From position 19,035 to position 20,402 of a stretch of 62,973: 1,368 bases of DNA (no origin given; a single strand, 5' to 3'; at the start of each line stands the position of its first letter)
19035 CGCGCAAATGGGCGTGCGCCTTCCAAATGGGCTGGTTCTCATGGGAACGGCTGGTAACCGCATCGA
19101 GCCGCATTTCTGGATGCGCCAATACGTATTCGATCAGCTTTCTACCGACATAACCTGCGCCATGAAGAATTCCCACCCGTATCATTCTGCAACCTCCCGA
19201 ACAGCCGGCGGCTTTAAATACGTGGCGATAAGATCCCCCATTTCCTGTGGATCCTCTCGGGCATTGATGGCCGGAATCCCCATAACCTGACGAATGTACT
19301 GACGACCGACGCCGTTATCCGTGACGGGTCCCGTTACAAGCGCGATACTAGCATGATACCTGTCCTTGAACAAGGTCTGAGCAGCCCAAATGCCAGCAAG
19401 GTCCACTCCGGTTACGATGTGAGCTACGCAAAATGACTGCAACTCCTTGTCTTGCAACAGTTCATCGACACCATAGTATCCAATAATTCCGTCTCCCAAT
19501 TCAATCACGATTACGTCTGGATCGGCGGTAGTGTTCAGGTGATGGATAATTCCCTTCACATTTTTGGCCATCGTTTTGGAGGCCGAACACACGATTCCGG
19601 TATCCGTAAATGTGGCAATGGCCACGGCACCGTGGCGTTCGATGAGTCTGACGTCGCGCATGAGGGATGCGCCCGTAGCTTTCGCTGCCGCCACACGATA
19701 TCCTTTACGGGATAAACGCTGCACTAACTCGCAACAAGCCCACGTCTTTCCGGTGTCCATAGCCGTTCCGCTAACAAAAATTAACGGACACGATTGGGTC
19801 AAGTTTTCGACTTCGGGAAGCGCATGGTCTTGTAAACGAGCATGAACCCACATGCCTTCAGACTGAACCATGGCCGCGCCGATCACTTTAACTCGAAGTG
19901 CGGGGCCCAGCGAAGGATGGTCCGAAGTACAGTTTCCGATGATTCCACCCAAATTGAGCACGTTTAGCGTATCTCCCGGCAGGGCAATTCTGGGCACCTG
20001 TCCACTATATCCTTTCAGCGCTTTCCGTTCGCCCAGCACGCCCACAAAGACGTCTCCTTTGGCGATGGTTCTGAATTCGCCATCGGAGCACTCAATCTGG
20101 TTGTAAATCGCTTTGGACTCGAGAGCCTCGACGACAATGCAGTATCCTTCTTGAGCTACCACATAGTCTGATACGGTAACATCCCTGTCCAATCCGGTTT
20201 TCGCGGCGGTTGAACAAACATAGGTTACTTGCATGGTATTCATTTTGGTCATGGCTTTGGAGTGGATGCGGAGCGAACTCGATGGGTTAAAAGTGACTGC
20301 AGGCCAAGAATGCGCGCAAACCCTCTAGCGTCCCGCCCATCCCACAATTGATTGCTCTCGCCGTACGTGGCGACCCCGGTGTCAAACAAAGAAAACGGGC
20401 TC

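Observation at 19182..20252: Uncharacterised P-loop protein translationally locked inside an arginine operon that lacks a first-step enzyme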

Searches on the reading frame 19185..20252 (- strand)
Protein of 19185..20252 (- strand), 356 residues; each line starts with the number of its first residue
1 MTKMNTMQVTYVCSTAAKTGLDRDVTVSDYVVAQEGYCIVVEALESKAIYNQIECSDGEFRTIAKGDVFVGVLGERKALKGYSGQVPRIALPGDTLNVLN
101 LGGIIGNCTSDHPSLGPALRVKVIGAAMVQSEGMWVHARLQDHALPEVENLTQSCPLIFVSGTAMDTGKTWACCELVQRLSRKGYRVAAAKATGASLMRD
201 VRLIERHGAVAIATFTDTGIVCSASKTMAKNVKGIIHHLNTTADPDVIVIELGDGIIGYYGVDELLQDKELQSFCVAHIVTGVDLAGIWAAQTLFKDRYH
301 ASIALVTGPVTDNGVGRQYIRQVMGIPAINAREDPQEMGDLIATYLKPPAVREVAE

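Call 4: search_protein_families(library=pfam, proteins=[window:19185-20252:-], max_evalue=0.01)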
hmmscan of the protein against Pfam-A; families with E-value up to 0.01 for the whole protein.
window:19185-20252:- (356 aa): 4 families
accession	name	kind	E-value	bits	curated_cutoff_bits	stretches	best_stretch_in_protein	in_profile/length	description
PF01656.29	CbiA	-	0.00064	20.1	25.4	1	158-239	1-65/125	CobQ/CobB/MinD/ParA nucleotide binding domain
PF07755.17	DUF1611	-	0.00064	19.6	25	1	153-194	10-50/201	Domain of unknown function (DUF1611_C) P-loop domain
PF13500.12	AAA_26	-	0.003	17.9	27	1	158-251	3-105/198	AAA domain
PF02492.25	cobW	-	0.0034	17.4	20.7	1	167-284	11-123/180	CobW/HypB/UreG, nucleotide-binding domain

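Call 5: search_protein_families(library=ncbifam, proteins=[window:19185-20252:-], max_evalue=0.01)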
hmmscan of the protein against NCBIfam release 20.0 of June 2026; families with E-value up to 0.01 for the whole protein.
window:19185-20252:- (356 aa): 4 families
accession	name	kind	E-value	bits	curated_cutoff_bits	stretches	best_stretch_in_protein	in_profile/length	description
NF011063.0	PRK14494.1-2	equivalog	0.0011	18.7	258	1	157-213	3-61/227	putative molybdopterin-guanine dinucleotide biosynthesis protein MobB/FeS domain-containing protein protein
TIGR00347.1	bioD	equivalog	0.0014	18.8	83.3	1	159-195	1-37/166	dethiobiotin synthase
TIGR00313.1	cobQ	equivalog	0.0023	16.8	309.9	1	158-214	1-55/477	cobyric acid synthase CobQ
NF011056.0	PRK14489.1-1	equivalog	0.0037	16.4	379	1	149-197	197-244/363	bifunctional molybdenum cofactor guanylyltransferase MobA/molybdopterin-guanine dinucleotide biosynthesis adaptor protein MobB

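Call 6: find_homologous_proteins(query=window:19185-20252:-, max_evalue=0.001)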
Query window:19185-20252:- (356 aa): 1051 proteins with E <= 0.001 among 8000 candidates; the best 120 are listed.
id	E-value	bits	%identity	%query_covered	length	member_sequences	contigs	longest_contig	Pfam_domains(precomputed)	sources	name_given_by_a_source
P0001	1.2e-224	763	96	99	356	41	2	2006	-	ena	-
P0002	1.4e-199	680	87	99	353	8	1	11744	-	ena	-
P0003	3.2e-195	666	85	97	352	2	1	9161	-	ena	-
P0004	2.0e-190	650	84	97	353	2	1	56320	-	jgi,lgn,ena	-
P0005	1.5e-188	644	80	99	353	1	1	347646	-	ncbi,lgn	-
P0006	1.3e-187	641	80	99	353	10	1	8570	-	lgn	-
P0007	1.5e-186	637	81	97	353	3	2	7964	-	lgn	-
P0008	1.9e-186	637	80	99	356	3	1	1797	-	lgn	-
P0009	1.0e-184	631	81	97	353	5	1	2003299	-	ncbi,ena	-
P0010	1.8e-183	627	80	97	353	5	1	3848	-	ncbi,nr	ncbi:MAG: hypothetical protein O2797_06460 [Bacteroidetes bacterium]|nr:hypothetical protein [Bacter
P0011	9.8e-182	622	78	98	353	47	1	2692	-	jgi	-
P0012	1.7e-176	604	79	97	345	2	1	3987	-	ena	-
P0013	2.8e-172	591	74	96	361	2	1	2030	-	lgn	-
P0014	7.0e-169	579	71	99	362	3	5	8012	-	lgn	-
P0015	2.2e-168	578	74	97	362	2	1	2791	-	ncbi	-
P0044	5.0e-128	445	58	96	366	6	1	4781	PF07755.18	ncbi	-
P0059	1.5e-126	440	57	96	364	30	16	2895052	-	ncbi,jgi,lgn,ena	jgi:hypothetical protein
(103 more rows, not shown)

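Call 10: search_solved_structures(query=A1, max_evalue=10, show_alignments=3)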
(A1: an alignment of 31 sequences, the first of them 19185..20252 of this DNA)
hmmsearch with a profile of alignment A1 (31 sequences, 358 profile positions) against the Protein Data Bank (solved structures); distinct sequences matched with E-value up to 10: 6.
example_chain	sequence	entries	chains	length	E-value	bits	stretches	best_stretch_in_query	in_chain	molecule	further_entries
3fgn_A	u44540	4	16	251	0.13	14.6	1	139-209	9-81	Dethiobiotin synthetase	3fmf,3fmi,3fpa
1gk4_A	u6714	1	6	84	0.13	14.5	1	185-241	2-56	VIMENTIN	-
1dts_A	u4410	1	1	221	0.17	14.2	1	158-191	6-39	DETHIOBIOTIN SYNTHETASE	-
1a82_A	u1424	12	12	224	0.18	14.1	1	158-191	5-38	DETHIOBIOTIN SYNTHETASE | PROTEIN (DETHIOBIOTIN SYNTHETASE) | DETHIOBIOTIN SYNTHASE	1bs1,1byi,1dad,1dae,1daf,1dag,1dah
8rve_0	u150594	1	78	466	0.79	12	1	182-241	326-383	Vimentin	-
7egt_A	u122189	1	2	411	2.6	10.3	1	149-210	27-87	UvrABC system protein B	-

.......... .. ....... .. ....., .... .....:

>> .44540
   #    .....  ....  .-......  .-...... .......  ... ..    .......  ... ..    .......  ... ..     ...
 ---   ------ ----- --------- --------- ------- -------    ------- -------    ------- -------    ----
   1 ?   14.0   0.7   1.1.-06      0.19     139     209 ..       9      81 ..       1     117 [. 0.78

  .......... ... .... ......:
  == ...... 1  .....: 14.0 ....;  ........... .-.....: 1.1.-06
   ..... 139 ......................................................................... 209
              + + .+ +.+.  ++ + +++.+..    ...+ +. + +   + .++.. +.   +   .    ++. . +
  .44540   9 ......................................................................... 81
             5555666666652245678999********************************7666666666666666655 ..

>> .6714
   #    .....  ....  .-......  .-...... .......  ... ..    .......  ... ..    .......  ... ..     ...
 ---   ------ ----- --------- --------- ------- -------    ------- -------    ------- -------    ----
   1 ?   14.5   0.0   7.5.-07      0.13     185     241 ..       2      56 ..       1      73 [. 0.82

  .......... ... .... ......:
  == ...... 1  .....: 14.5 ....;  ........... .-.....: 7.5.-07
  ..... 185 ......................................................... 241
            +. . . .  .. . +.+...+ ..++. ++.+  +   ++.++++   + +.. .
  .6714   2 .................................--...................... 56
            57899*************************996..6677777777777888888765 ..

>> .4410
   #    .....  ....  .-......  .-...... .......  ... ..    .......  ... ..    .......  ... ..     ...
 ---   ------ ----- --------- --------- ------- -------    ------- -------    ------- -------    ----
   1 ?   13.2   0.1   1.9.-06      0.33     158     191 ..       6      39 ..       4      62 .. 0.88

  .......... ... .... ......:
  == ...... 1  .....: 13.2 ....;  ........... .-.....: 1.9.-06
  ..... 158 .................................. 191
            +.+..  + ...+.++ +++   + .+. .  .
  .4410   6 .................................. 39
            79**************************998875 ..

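Call 11: find_related_loci(query=A1, collection=genome_contigs, flank=10000)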
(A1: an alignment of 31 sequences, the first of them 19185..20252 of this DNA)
Query A1 (356 aa) in genome_contigs; peptide patterns used: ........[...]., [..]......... (x = any residue, [..] = any of these).
189 stretches matched a pattern; 179 encode a relative of the query (tblastn E <= 1e-3); the best 80 are kept; 80 distinct loci.
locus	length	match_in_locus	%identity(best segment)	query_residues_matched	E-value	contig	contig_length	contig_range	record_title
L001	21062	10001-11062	96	1-354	0e+0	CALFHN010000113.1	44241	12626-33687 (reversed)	MAG TPA_asm: uncultured Bacteroidetes bacterium isolate ERR2206786_bin.62_CONCOCT_v1.1_MAG genome assembly, contig: ERZ8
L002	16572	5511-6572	96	1-354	0e+0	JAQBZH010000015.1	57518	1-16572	MAG: Bacteroidetes bacterium isolate casp150-mb.57 NODE_1354_length_57518_cov_0.187516, whole genome shotgun sequence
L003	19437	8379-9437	96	1-353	0e+0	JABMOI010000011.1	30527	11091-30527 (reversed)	MAG: bacterium isolate bin.449 k141_301643, whole genome shotgun sequence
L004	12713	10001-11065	94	1-355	0e+0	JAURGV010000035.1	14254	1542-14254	MAG: Rhodothermales bacterium isolate SFB_649D_100_68 NODE_35_length_14254_cov_3.399944, whole genome shotgun sequence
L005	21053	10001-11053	87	4-354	0e+0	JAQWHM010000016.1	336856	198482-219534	MAG: Rhodothermales bacterium isolate cluster1_bin.29 k141_250578, whole genome shotgun sequence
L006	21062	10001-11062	79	2-355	0e+0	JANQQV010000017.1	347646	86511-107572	MAG: Rhodothermales bacterium isolate IP29b_bin.39 k99_414547, whole genome shotgun sequence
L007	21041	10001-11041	80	3-349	0e+0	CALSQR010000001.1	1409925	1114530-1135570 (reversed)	MAG: uncultured bacterium isolate AJ_MB375_1 genome assembly, contig: contig_17701_AJ_MB375, whole genome shotgun sequen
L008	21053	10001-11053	78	3-353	0e+0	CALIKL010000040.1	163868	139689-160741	MAG: uncultured bacterium isolate S1_Bin_Bin_34_sub_1 genome assembly, contig: c_000002733615, whole genome shotgun sequ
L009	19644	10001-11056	79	4-355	0e+0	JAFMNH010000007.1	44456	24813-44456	MAG: Rhodothermales bacterium isolate DEBay_Sum29NL08_33 NODE_414_length_44456_cov_5.37941, whole genome shotgun sequenc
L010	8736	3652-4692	81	3-349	0e+0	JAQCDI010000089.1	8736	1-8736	MAG: Bacteroidetes bacterium isolate casp15-mb.73 NODE_9631_length_8736_cov_0.061827, whole genome shotgun sequence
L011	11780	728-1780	78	3-353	0e+0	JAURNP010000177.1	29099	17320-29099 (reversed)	MAG: Rhodothermales bacterium isolate SFB_Poly_Co_101 k141_3575458, whole genome shotgun sequence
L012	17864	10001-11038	82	4-349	0e+0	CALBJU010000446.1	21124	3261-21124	MAG TPA_asm: uncultured Bacteroidetes bacterium isolate SRR5494785_bin.98_CONCOCT_v1.1_MAG genome assembly, contig: ERZ7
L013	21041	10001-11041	81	4-350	0e+0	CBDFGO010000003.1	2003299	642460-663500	MAG: Rhodothermales bacterium isolate 28387fc5-9e00-4dd0-aba9-54588f9ed8d6 genome assembly, contig: contig_3, whole geno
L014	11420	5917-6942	73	5-347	3e-169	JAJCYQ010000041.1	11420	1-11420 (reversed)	MAG: Bacteroidota bacterium isolate OFTM130 OFTM130_40, whole genome shotgun sequence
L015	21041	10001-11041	72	1-347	8e-168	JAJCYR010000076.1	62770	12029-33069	MAG: Bacteroidota bacterium isolate OFTM240 OFTM240_75, whole genome shotgun sequence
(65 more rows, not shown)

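Call 16: predict_structure(alignment_id=A1)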
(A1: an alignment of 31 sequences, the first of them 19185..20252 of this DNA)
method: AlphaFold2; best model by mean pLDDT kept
length: 356 residues; sequences in the alignment: 31
mean_pLDDT: 93.2   pTM: 0.90
mean pLDDT of the five models: 93.2, 91.4, 91.3, 91.0, 89.8
residues with pLDDT >= 90: 298; 70-90: 52; 50-70: 5; < 50: 1
segments of 3 or more residues with pLDDT < 50: none
pLDDT, mean of each block of 10 residues (from residue 1): 86 93 95 96 95 92 98 88 93 97 95 90 97 94 94 97 91 97 97 85 94 93 85 97 97 85 93 98 95 96 97 94 97 96 96 64
secondary structure, 60 per line:
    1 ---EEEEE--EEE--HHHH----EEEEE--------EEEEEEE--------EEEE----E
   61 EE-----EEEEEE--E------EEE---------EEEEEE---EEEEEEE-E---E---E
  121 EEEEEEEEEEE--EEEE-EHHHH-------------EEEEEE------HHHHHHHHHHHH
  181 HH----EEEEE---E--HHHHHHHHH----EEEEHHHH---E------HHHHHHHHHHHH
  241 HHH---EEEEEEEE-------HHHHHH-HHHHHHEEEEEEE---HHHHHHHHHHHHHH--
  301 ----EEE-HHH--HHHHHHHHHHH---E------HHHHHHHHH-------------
elements in order: E4-8 E11-13 H16-19 E24-28 E37-43 E52-55 E60-62 E68-73 E83-85 E95-100 E104-110 E120-131 E134-137 H140-143 E157-162 H169-182 E187-191 H198-206 E211-214 H215-218 H229-243 E247-254 H262-267 H269-274 E275-281 H285-298 E305-307 H314-324 H335-343

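Call 19: fold_search(model_id=the predicted structure, library=pdb)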
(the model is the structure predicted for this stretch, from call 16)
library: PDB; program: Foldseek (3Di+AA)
matches with E <= 10: 1628; with E <= 0.001: 165
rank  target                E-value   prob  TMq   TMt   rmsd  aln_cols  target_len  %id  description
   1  3of5_B                9.0e-07  1.00  0.40  0.62   4.8       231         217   15  Crystal Structure of a Dethiobiotin Synthetase from Francisella tularensis subsp. tularensis SCHU S4 (released 2011-02-02)
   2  3of5_A                3.1e-06  1.00  0.39  0.59   4.5       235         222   15  Crystal Structure of a Dethiobiotin Synthetase from Francisella tularensis subsp. tularensis SCHU S4 (released 2011-02-02)
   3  5l3r_C                6.2e-06  1.00  0.37  0.48  10.9       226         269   18  Structure of the GTPase heterodimer of chloroplast SRP54 and FtsY from Arabidopsis thaliana (released 2016-06-08)
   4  1dae                  7.0e-06  1.00  0.36  0.55   4.9       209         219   17  DETHIOBIOTIN SYNTHETASE COMPLEXED WITH 3-(1-AMINOETHYL) NONANEDIOIC ACID (released 1996-06-20)
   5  2xxa_B                7.0e-06  1.00  0.33  0.41  13.1       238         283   15  The Crystal Structure of the Signal Recognition Particle (SRP) in Complex with its Receptor(SR) (released 2011-03-02)
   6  1dbs                  1.1e-05  1.00  0.36  0.54   6.0       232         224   16  MECHANISTIC IMPLICATIONS AND FAMILY RELATIONSHIPS FROM THE STRUCTURE OF DETHIOBIOTIN SYNTHETASE (released 1995-04-20)
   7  5l3r_A                1.2e-05  1.00  0.36  0.46  11.2       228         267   18  Structure of the GTPase heterodimer of chloroplast SRP54 and FtsY from Arabidopsis thaliana (released 2016-06-08)
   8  1dts                  1.4e-05  1.00  0.37  0.56   4.9       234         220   17  CRYSTAL STRUCTURE OF AN ATP DEPENDENT CARBOXYLASE, DETHIOBIOTIN SYNTHASE, AT 1.65 ANGSTROMS RESOLUTION (released 1995-04-20)
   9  2og2                  1.7e-05  1.00  0.36  0.41  11.8       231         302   16  Crystal structure of chloroplast FtsY from Arabidopsis thaliana (released 2007-12-11)
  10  6e05_C                2.0e-05  1.00  0.39  0.57   6.3       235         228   16  Crystal structure of Mycobacterium tuberculosis dethiobiotin synthetase in complex with cytidine triphosphate solved b (released 2018-10-17)
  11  6cy5_A                2.0e-05  1.00  0.38  0.43  11.8       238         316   15  Crystal structure of Signal recognition particle receptor FtsY from Elizabethkingia anophelis in complex with GDP (released 2018-05-02)
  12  1ls1                  2.0e-05  1.00  0.36  0.43  12.1       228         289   14  T. aquaticus Ffh NG Domain at 1.1A Resolution (released 2002-11-16)
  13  7o9f_B                2.0e-05  1.00  0.36  0.42  11.0       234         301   14  Bacillus subtilis Ffh in complex with ppGpp (released 2022-02-02)
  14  3dmd_B                2.1e-05  1.00  0.37  0.40  19.2       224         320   16  Structures and Conformations in Solution of the Signal Recognition Particle Receptor from the archaeon Pyrococcus furi (released 2008-11-11)
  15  7o9f_A                2.4e-05  1.00  0.33  0.39  11.9       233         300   14  Bacillus subtilis Ffh in complex with ppGpp (released 2022-02-02)
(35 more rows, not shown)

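Call 20: search_protein_families(library=pfam, alignment_id=A1, max_evalue=0.01)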
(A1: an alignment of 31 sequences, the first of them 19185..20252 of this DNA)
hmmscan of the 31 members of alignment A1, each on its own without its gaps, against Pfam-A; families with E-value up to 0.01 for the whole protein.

A. member 1, window:19185-20252:- (356 aa): 4 families
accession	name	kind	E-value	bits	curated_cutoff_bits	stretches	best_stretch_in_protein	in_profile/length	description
PF01656.29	CbiA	-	0.00064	20.1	25.4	1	158-239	1-65/125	CobQ/CobB/MinD/ParA nucleotide binding domain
PF07755.17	DUF1611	-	0.00064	19.6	25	1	153-194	10-50/201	Domain of unknown function (DUF1611_C) P-loop domain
PF13500.12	AAA_26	-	0.003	17.9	27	1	158-251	3-105/198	AAA domain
PF02492.25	cobW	-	0.0034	17.4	20.7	1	167-284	11-123/180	CobW/HypB/UreG, nucleotide-binding domain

B. families by the number of members that match (of 31 scanned): 6 families
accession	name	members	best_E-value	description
PF07755.17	DUF1611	25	5.5e-07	Domain of unknown function (DUF1611_C) P-loop domain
PF01656.29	CbiA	8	0.00016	CobQ/CobB/MinD/ParA nucleotide binding domain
PF03205.20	MobB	4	0.00024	Molybdopterin guanine dinucleotide synthesis protein B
PF13500.12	AAA_26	1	0.003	AAA domain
PF02492.25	cobW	1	0.0034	CobW/HypB/UreG, nucleotide-binding domain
PF22758.2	Phage_cement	1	0.0039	Structural cement protein (E217 gp24/Pam3 gp6)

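Call 21: search_protein_representatives(alignment_id=A1)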
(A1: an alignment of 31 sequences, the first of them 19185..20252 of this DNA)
Query: 31 sequences, 358 profile positions. Proteins with E-value up to 0.001 (for the whole library): 1577; up to 1e-10: 994; up to 1e-30: 202. The best 150 are listed.
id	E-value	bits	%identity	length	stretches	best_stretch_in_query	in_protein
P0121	5.3e-165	565.2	-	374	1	5-352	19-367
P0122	9.4e-127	439.4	-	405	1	3-280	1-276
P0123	1.3e-105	369.9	-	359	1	3-351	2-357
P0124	1.3e-103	363.3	-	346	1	5-344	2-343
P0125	1.6e-103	363.0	-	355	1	6-353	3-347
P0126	1.5e-102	359.9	-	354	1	5-345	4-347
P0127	4.4e-94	331.9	-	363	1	5-345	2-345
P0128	2.2e-93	329.6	-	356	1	5-341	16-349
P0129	6.5e-93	328.1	-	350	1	4-342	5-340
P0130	8.9e-93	327.7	-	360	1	2-344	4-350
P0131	7.6e-88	311.4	-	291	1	70-352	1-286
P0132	6.3e-87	308.4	-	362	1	3-348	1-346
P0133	3.1e-86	306.1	-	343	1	7-347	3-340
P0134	1.4e-85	303.9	-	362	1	7-346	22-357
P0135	7.3e-85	301.6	-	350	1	5-342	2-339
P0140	8.3e-79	281.7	-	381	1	4-345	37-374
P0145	6.0e-75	269.0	-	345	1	6-340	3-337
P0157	8.8e-68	245.4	-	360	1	5-339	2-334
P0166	1.1e-62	228.7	-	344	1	4-333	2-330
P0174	6.0e-60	219.7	-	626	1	44-347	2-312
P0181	5.4e-57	210.0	-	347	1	8-344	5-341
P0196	7.3e-53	196.4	-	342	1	3-339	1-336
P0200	9.3e-52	192.7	-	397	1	13-345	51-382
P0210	1.1e-48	182.6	-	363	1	20-340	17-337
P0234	4.1e-42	161.0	-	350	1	8-344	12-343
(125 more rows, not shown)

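Call 23: search_protein_families(library=pfam, proteins=[P0123, P0127, P0135, P0145, P0157, P0166, P0181, P0196, P0210, P0234], max_evalue=0.01)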
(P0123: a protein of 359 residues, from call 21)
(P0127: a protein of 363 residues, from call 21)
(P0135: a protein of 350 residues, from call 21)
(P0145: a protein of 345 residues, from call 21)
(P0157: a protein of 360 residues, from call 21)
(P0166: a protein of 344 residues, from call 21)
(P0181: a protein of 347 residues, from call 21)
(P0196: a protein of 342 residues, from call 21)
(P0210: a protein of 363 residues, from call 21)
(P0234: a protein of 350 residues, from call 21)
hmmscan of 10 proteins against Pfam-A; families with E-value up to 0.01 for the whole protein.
P0123 (359 aa): 0 families

P0127 (363 aa): 0 families

P0135 (350 aa): 1 family
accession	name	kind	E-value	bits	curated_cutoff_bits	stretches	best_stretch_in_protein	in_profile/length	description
PF01656.29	CbiA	-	0.0012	19.3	25.4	1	154-297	2-86/125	CobQ/CobB/MinD/ParA nucleotide binding domain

P0145 (345 aa): 1 family
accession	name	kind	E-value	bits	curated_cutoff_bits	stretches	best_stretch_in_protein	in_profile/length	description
PF03205.20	MobB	-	0.0036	17.6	26.6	1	158-247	6-97/133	Molybdopterin guanine dinucleotide synthesis protein B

P0157 (360 aa): 2 families
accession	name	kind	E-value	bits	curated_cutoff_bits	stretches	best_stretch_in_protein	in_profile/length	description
PF07755.17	DUF1611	-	0.00082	19.3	25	1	147-192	11-56/201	Domain of unknown function (DUF1611_C) P-loop domain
PF03205.20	MobB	-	0.0092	16.3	26.6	0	150-190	1-40/133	Molybdopterin guanine dinucleotide synthesis protein B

P0166 (344 aa): 0 families

P0181 (347 aa): 2 families
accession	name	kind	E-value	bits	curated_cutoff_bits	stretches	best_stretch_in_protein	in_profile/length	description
PF03205.20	MobB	-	6.4e-06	26.5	26.6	1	153-219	3-73/133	Molybdopterin guanine dinucleotide synthesis protein B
PF01656.29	CbiA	-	0.00018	21.9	25.4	1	152-195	1-43/125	CobQ/CobB/MinD/ParA nucleotide binding domain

P0196 (342 aa): 0 families

P0210 (363 aa): 2 families
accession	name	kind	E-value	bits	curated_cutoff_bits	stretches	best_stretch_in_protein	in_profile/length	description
PF01656.29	CbiA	-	6.9e-05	23.2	25.4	1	150-315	1-60/125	CobQ/CobB/MinD/ParA nucleotide binding domain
PF03205.20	MobB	-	0.00078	19.8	26.6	1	150-204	2-60/133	Molybdopterin guanine dinucleotide synthesis protein B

P0234 (350 aa): 2 families
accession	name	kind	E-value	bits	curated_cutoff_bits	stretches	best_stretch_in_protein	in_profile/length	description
PF01656.29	CbiA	-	0.00022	21.6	25.4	1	158-192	1-35/125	CobQ/CobB/MinD/ParA nucleotide binding domain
PF07755.17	DUF1611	-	0.0099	15.7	25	0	156-187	13-44/201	Domain of unknown function (DUF1611_C) P-loop domain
